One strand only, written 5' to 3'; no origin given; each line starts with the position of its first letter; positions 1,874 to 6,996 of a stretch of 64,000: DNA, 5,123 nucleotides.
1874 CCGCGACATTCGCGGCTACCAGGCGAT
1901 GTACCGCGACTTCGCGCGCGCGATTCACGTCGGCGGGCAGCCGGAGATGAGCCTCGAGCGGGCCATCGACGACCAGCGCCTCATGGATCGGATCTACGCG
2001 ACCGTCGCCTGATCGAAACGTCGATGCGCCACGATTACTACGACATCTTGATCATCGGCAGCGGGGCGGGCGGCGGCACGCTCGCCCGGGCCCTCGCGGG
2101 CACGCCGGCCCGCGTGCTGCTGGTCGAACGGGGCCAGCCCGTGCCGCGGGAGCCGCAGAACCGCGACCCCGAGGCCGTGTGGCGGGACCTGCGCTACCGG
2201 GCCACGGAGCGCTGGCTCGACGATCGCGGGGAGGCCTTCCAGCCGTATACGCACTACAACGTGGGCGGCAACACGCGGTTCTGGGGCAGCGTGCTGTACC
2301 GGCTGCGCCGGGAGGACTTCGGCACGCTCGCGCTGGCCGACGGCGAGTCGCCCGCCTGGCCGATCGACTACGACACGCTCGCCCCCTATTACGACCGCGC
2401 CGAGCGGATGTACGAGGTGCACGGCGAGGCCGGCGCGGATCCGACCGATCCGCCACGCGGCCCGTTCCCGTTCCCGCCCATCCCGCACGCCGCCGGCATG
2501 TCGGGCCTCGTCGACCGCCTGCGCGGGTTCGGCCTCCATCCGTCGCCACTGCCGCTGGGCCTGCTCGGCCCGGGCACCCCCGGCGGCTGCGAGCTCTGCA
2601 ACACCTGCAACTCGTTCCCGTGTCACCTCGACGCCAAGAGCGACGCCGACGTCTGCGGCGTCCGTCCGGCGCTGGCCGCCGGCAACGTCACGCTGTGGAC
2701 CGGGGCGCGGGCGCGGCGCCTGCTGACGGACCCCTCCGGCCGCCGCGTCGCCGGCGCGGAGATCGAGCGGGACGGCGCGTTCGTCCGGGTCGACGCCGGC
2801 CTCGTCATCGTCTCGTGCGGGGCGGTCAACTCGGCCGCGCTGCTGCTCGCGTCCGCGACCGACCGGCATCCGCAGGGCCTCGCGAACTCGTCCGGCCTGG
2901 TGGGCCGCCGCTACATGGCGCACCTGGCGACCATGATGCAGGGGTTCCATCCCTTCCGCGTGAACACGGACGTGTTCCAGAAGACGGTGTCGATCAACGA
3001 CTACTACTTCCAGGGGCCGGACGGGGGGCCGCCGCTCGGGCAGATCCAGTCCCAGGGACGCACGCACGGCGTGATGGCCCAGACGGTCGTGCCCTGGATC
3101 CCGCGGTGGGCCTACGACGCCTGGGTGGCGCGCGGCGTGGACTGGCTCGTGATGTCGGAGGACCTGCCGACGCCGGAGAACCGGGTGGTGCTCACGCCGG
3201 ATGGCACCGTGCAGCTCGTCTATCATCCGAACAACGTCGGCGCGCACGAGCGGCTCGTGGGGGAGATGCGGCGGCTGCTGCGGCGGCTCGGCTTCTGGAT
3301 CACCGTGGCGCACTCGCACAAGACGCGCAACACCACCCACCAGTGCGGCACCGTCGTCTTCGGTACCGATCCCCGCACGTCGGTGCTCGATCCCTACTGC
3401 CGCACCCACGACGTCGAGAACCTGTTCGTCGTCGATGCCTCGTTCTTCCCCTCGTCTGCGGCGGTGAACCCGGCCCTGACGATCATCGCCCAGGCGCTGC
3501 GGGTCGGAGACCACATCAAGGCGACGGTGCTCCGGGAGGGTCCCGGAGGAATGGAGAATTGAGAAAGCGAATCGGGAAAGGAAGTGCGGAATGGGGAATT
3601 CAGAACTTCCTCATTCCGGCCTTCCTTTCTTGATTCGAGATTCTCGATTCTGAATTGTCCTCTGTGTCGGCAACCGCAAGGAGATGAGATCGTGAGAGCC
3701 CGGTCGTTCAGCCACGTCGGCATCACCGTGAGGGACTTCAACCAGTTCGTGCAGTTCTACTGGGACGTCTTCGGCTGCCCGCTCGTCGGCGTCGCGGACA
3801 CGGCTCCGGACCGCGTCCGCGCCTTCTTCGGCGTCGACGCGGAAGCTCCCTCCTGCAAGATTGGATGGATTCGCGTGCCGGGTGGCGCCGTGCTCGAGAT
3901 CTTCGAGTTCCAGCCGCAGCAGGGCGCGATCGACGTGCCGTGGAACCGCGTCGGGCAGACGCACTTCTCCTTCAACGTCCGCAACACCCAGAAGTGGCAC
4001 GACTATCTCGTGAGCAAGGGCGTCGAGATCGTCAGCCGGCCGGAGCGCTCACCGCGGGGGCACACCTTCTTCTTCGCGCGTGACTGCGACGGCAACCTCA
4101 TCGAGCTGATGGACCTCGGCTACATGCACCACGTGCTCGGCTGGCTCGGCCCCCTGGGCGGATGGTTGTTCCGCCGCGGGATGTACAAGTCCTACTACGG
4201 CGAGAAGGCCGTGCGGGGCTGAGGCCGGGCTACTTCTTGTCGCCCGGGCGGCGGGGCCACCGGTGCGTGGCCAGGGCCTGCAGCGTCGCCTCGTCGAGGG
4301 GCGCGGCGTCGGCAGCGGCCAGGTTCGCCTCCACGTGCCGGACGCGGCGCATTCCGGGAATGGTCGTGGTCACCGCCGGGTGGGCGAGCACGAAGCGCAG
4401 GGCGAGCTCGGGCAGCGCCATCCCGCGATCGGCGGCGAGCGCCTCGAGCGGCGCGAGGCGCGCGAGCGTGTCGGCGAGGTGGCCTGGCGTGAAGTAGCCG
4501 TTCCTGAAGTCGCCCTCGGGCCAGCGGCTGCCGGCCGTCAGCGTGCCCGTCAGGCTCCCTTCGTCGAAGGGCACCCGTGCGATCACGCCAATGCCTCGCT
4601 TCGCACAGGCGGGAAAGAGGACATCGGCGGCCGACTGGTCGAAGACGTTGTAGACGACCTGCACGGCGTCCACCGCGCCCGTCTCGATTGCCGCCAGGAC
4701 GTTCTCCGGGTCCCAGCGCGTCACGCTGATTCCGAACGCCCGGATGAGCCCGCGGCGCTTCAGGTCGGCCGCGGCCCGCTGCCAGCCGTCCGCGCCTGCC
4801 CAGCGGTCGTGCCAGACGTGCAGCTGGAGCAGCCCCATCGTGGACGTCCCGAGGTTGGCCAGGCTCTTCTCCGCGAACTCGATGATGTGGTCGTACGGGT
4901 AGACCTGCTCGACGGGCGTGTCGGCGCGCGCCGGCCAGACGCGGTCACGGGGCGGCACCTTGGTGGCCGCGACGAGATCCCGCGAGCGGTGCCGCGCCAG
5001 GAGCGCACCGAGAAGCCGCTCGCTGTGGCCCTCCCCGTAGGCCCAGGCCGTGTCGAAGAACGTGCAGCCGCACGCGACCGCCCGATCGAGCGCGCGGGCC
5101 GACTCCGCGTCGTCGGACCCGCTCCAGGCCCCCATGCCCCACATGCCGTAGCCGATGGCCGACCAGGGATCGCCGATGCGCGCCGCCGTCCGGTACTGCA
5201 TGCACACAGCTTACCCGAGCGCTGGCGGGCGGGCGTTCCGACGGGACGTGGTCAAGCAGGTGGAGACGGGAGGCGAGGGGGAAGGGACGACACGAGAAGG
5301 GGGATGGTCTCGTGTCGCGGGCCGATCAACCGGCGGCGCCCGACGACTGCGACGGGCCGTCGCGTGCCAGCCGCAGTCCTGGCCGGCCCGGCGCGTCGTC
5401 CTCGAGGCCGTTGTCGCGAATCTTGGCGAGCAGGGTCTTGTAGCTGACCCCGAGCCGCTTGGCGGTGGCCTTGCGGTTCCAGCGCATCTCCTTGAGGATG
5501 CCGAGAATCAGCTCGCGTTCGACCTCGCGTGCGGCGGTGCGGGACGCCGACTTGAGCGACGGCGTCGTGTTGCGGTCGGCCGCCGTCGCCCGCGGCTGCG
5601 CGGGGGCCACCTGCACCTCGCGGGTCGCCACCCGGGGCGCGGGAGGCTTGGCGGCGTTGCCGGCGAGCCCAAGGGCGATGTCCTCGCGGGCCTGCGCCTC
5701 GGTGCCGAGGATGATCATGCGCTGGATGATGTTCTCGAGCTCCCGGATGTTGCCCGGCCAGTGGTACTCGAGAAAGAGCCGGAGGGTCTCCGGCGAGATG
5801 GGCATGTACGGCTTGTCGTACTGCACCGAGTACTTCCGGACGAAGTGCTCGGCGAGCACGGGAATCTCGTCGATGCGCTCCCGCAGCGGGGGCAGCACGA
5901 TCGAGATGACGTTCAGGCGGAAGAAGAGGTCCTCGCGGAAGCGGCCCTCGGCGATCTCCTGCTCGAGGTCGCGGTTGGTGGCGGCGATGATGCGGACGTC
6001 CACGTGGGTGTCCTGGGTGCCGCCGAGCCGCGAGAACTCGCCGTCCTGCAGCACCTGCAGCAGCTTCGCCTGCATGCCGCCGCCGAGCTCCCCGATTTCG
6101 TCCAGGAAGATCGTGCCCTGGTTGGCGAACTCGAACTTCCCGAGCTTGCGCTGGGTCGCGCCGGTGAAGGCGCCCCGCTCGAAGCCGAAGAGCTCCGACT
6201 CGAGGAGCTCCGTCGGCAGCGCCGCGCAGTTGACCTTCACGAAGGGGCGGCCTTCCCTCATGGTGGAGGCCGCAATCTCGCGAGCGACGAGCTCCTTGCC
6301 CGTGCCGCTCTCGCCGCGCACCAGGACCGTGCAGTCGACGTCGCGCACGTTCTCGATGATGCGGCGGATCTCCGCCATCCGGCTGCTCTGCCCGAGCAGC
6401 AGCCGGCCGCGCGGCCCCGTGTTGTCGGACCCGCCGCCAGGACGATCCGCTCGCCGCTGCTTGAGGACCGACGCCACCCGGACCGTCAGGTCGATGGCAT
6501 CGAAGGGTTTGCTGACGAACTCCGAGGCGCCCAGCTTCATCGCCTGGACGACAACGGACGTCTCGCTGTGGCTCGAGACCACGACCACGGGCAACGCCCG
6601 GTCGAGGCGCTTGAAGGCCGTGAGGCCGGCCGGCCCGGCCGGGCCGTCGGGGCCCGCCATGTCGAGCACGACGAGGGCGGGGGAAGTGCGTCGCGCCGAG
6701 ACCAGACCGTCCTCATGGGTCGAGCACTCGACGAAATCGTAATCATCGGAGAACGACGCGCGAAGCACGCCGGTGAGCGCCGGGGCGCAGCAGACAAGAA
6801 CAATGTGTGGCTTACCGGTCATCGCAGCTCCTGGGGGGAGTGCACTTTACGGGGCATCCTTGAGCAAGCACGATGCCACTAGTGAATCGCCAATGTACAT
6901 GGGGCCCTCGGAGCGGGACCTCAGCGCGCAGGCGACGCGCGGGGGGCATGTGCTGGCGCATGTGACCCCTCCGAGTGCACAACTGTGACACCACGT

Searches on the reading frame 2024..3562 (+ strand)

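Call 51: search_protein_families(library=pfam, proteins=[window:2024-3562:+], max_evalue=0.00001)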
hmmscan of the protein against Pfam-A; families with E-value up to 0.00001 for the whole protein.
window:2024-3562:+ (512 aa): 3 families
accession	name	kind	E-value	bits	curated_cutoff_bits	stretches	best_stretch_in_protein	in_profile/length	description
PF05199.19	GMC_oxred_C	-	3e-20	73.6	24.6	1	432-491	80-139/139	GMC oxidoreductase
PF00732.25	GMC_oxred_N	-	4.2e-12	46.8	23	1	188-301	110-217/218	GMC oxidoreductase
PF00890.30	FAD_binding_2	-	6.2e-07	29.4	20.4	0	7-39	1-33/414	FAD binding domain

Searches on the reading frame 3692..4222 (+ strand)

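Call 51: search_protein_families(library=pfam, proteins=[window:3692-4222:+], max_evalue=0.00001)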
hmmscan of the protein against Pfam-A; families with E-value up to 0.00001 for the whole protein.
window:3692-4222:+ (176 aa): 1 family
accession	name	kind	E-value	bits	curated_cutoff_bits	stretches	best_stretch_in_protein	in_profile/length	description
PF00903.31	Glyoxalase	-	4.4e-16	59.8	20.6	1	6-139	2-121/121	Glyoxalase/Bleomycin resistance protein/Dioxygenase superfamily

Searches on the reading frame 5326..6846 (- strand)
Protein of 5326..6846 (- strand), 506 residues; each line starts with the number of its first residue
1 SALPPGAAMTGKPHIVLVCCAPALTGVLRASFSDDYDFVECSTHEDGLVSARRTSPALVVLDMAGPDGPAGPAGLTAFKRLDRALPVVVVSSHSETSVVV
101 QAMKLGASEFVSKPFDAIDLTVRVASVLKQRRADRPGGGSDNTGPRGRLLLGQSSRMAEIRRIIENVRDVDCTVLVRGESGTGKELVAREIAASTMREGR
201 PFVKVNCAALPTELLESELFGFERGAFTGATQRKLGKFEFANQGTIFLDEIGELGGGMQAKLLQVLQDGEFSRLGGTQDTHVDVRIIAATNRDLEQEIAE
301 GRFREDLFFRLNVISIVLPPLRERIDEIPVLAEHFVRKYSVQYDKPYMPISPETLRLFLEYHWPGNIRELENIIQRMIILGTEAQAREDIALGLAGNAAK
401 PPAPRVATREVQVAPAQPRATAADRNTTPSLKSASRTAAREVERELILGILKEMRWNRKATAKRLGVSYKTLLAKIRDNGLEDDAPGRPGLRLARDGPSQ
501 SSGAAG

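Call 10: search_protein_families(library=ncbifam, proteins=[window:5326-6846:-], max_evalue=1e-8)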
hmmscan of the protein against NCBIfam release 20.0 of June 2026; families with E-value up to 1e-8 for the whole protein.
window:5326-6846:- (506 aa): 29 families (the best 25 are shown)
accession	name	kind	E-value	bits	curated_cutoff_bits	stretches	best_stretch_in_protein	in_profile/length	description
TIGR01818.1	ntrC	equivalog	4.1e-109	365.4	558.6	1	48-478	35-462/463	nitrogen regulation protein NR(I)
TIGR01817.1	nifA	equivalog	2.5e-106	356.6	528.85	1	148-471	196-519/534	nif-specific transcriptional activator NifA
NF008469.0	PRK11361.1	equivalog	2.5e-106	356.1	714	1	24-482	16-457/461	acetoacetate metabolism transcriptional regulator AtoC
TIGR02915.1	PEP_resp_reg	equivalog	2.1e-103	346.5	502.6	1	21-410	7-400/445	PEP-CTERM-box response regulator transcription factor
NF050807.1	TransRegFlbDCaul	equivalog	1.2e-97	327.7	750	1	84-478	70-437/454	sigma-54-dependent transcriptional regulator FlbD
NF003451.0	PRK05022.1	equivalog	1.5e-96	324.1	476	1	146-471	188-500/512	nitric oxide reductase transcriptional regulator NorR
NF041946.1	LuxO_transreg_Vib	equivalog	1.6e-93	314.1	800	1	42-477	27-458/463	quorum-sensing sigma-54 dependent transcriptional regulator LuxO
NF041552.1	TF_PrdR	equivalog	7.6e-93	311.8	795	1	150-387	269-506/577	sigma-54 dependent transcriptional regulator PrdR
NF007689.0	PRK10365.1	equivalog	3e-92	309.7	760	1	57-397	51-389/441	sigma-54-dependent response regulator transcription factor ZraR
NF038308.1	RNA_repair_RtcR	equivalog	3.8e-91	306.5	650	1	147-471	179-503/530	RNA repair transcriptional activator RtcR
NF008176.1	PRK10923.1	equivalog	8e-89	298.4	620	1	40-482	29-469/469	nitrogen regulation protein NR(I)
NF051870.1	NAssimRespRegNtrX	equivalog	4.1e-86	289.7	600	1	43-392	33-378/452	nitrogen assimilation response regulator NtrX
TIGR02974.1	phageshock_pspF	equivalog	2.5e-85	286.6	443.55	1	150-474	1-331/336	phage shock protein operon transcriptional activator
NF049963.1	RespRegFlgRCampy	domain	1.4e-83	281.1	750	1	73-385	58-371/429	fla regulon two-component system response regulator FlgR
TIGR02329.1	propionate_PrpR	equivalog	7e-83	279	499.2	1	147-476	211-524/526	propionate catabolism operon regulatory protein PrpR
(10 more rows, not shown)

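Call 70: find_homologous_proteins(query=window:5326-6822:-, max_evalue=1e-40)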
Query window:5326-6822:- (498 aa): 8000 proteins with E <= 1e-40 among 8000 candidates; the best 120 are listed.
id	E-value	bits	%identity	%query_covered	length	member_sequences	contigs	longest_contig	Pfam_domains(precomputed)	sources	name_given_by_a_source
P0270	0.0e+0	1096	100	100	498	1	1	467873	PF00158.33,PF07724.21,PF25601.2,PF02954.26,PF00004.36,PF14532.13,PF07728.21,PF00072.31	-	-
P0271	2.1e-162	560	57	97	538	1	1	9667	PF00158.33,PF25601.2,PF02954.26,PF00004.36,PF14532.13,PF07728.21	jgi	jgi:two-component system response regulator AtoC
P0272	3.0e-162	559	58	96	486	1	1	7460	PF00158.33,PF25601.2,PF02954.26,PF00004.36,PF14532.13,PF07728.21,PF00072.31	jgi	jgi:two-component system response regulator AtoC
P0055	2.8e-161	556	54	95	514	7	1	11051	PF00158.33,PF07724.21,PF25601.2,PF02954.26,PF00004.36,PF14532.13,PF07728.21,PF00072.31,PF01078.28,PF13191.13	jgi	jgi:two-component system response regulator AtoC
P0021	4.3e-161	555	55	95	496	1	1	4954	PF00158.33,PF25601.2,PF02954.26,PF00004.36,PF14532.13,PF07728.21,PF00072.31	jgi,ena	-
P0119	1.1e-160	554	54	95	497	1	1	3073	PF00158.33,PF25601.2,PF02954.26,PF14532.13,PF07728.21,PF00072.31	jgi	jgi:two-component system response regulator AtoC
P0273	1.4e-160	554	59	92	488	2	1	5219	PF00158.33,PF25601.2,PF02954.26,PF00004.36,PF14532.13,PF07728.21,PF00072.31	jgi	jgi:two-component system response regulator AtoC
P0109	3.7e-160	552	55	95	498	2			PF00158.33,PF25601.2,PF02954.26,PF14532.13,PF07728.21,PF00072.31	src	-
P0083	4.9e-160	552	56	95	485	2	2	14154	PF00158.33,PF07724.21,PF25601.2,PF02954.26,PF00004.36,PF14532.13,PF07728.21,PF00072.31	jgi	jgi:two-component system, NtrC family, response regulator AtoC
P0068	5.5e-160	552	55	95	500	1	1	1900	PF00158.33,PF25601.2,PF02954.26,PF14532.13,PF07728.21,PF00072.31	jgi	jgi:two-component system, NtrC family, response regulator AtoC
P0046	6.7e-160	552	55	95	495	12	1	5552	PF00158.33,PF07724.21,PF25601.2,PF02954.26,PF00004.36,PF14532.13,PF07728.21,PF00072.31,PF13191.13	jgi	jgi:two-component system, NtrC family, response regulator AtoC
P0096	1.3e-159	551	54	95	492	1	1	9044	PF00158.33,PF07724.21,PF25601.2,PF02954.26,PF00004.36,PF14532.13,PF07728.21,PF00072.31,PF13191.13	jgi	jgi:two-component system, NtrC family, response regulator AtoC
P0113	1.6e-159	550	54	95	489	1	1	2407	PF00158.33,PF25601.2,PF02954.26,PF00004.36,PF14532.13,PF07728.21,PF00072.31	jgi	jgi:two-component system response regulator AtoC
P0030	7.1e-159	548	54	95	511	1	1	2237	PF00158.33,PF07724.21,PF25601.2,PF02954.26,PF00004.36,PF14532.13,PF07728.21,PF00072.31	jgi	-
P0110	1.2e-158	547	55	95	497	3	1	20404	PF00158.33,PF07724.21,PF25601.2,PF02954.26,PF00004.36,PF14532.13,PF07728.21,PF00072.31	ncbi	-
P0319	1.9e-155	537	57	92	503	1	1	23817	PF00158.33,PF25601.2,PF02954.26,PF00004.36,PF14532.13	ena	-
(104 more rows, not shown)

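Call 72: find_encoding_contigs(protein=P0319, flank=10000, max_places=1)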
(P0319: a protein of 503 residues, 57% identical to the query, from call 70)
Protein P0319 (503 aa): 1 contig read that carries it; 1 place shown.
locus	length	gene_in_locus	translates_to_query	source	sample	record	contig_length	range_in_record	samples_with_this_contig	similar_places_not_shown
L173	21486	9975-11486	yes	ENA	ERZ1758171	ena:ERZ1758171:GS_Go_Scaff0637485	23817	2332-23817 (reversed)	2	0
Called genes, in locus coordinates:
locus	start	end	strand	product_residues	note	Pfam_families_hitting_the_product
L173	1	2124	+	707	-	?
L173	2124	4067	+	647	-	PF13522:GATase_6, PF13537:GATase_7, PF00733:Asn_synthase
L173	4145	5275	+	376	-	PF13439:Glyco_transf_4, PF13579:Glyco_trans_4_4, PF20706:GT4-conflict, PF00534:Glycos_transf_1, PF13692:Glyco_trans_1_4, PF13524:Glyco_trans_1_2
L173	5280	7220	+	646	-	PF13522:GATase_6, PF13537:GATase_7, PF00733:Asn_synthase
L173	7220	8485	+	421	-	PF13439:Glyco_transf_4, PF13692:Glyco_trans_1_4, PF00534:Glycos_transf_1, PF13524:Glyco_trans_1_2 (weak)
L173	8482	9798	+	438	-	PF03721:UDPG_MGDP_dh_N, PF00984:UDPG_MGDP_dh, PF03720:UDPG_MGDP_dh_C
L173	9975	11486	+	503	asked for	PF00158:Sigma54_activat, PF14532:Sigma54_activ_2, PF00004:AAA (faint), PF25601:AAA_lid_14, PF02954:HTH_8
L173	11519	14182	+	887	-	PF18921:Cyanophycin_syn, PF13549:ATP-grasp_5 (faint), PF02222:ATP-grasp (faint), PF07478:Dala_Dala_lig_C (weak), PF08443:RimK, PF14397:ATPgrasp_ST (faint), PF08245:Mur_ligase_M, PF02875:Mur_ligase_C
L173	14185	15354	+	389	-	PF07969:Amidohydro_3 (weak), PF01979:Amidohydro_1 (faint), PF07969:Amidohydro_3 (weak)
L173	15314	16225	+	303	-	PF03575:Peptidase_S51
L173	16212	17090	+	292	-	PF03575:Peptidase_S51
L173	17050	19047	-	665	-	PF00912:Transgly, PF00905:Transpeptidase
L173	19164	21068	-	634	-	-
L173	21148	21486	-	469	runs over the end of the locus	PF07586:HXXSHH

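Call 73: find_encoding_contigs(protein=P0271, flank=10000, max_places=1)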
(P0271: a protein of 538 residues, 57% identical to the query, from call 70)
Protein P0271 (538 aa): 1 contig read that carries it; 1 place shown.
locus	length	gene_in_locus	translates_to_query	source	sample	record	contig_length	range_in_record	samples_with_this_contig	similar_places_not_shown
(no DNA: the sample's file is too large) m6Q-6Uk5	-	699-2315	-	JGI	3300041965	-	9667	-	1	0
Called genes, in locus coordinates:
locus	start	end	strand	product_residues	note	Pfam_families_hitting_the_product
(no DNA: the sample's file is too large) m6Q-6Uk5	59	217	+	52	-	-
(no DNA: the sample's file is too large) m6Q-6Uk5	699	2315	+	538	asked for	PF07728:AAA_5 (faint), PF00158:Sigma54_activat, PF14532:Sigma54_activ_2, PF00004:AAA (weak), PF25601:AAA_lid_14, PF02954:HTH_8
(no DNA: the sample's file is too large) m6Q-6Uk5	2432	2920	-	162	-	-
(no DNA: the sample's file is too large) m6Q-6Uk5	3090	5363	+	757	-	-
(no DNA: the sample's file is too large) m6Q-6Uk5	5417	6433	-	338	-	PF13177:DNA_pol3_delta2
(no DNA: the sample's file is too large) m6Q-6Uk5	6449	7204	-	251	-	PF09586:YfhO (weak)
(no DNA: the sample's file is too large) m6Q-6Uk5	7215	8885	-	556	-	-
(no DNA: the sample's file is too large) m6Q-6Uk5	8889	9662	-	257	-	PF00041:fn3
